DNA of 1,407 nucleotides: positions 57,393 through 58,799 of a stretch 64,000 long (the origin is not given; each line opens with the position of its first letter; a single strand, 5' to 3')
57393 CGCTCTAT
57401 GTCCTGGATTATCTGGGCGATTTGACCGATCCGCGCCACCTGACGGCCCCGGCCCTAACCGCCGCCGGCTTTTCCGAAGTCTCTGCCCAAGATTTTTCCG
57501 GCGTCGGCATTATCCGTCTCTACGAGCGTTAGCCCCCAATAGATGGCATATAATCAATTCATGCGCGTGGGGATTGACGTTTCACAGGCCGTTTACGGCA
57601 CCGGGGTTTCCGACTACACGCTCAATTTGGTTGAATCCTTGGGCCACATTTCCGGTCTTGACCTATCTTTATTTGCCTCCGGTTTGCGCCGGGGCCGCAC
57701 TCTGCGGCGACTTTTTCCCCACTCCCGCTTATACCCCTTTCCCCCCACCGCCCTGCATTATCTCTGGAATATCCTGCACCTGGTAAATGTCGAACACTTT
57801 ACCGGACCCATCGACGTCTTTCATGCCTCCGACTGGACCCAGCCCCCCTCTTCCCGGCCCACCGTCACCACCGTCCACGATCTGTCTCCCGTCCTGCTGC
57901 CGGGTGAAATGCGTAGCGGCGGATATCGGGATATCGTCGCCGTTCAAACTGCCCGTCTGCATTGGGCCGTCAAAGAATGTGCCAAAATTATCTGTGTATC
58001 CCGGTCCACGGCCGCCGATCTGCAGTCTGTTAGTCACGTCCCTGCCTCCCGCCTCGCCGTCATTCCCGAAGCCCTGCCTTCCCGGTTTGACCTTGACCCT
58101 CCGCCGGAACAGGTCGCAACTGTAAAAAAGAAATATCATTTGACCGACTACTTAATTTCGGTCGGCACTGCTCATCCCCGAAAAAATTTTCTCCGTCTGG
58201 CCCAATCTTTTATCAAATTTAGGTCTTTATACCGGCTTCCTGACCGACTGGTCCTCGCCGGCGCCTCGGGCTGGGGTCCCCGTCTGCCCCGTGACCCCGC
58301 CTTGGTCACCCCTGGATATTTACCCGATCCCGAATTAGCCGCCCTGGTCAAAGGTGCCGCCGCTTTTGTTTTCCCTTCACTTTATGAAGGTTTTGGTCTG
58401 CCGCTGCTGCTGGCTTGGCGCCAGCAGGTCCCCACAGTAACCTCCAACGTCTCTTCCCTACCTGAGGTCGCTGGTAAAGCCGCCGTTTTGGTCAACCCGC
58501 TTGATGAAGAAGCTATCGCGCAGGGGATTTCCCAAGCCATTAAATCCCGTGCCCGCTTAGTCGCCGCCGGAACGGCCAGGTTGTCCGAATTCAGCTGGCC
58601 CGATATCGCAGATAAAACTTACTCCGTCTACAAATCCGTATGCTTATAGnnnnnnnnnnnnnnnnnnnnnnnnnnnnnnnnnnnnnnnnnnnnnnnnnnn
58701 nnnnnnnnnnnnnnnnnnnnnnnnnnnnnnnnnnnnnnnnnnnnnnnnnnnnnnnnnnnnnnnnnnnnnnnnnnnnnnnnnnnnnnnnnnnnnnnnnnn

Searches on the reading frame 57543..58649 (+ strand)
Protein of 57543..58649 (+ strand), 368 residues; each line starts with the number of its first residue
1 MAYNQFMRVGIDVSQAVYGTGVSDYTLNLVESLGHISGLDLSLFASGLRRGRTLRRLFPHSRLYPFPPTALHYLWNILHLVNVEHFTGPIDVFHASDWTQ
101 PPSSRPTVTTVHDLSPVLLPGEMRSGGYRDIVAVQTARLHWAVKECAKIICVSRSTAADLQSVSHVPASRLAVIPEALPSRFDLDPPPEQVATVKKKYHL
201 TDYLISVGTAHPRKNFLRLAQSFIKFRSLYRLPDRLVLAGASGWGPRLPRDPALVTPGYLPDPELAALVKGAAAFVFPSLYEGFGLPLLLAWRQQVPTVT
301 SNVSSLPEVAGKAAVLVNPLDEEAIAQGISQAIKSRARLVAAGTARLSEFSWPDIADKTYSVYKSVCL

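Call 22: search_protein_families(library=pfam, proteins=[window:57543-58649:+], max_evalue=0.01)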
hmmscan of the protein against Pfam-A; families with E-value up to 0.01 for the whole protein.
window:57543-58649:+ (368 aa): 4 families
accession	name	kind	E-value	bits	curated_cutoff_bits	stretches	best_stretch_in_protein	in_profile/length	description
PF13692.12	Glyco_trans_1_4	-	1.2e-16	61.7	27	1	203-334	3-141/142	Glycosyl transferases group 1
PF00534.26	Glycos_transf_1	-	1.9e-14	54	26.4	1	203-336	17-159/172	Glycosyl transferases group 1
PF13439.12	Glyco_transf_4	-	3.6e-14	53.6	28.5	1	21-175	3-163/170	Glycosyltransferase Family 4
PF20706.3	GT4-conflict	-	0.0065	15.9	26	1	264-307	274-317/385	Family 4 Glycosyltransferase in conflict systems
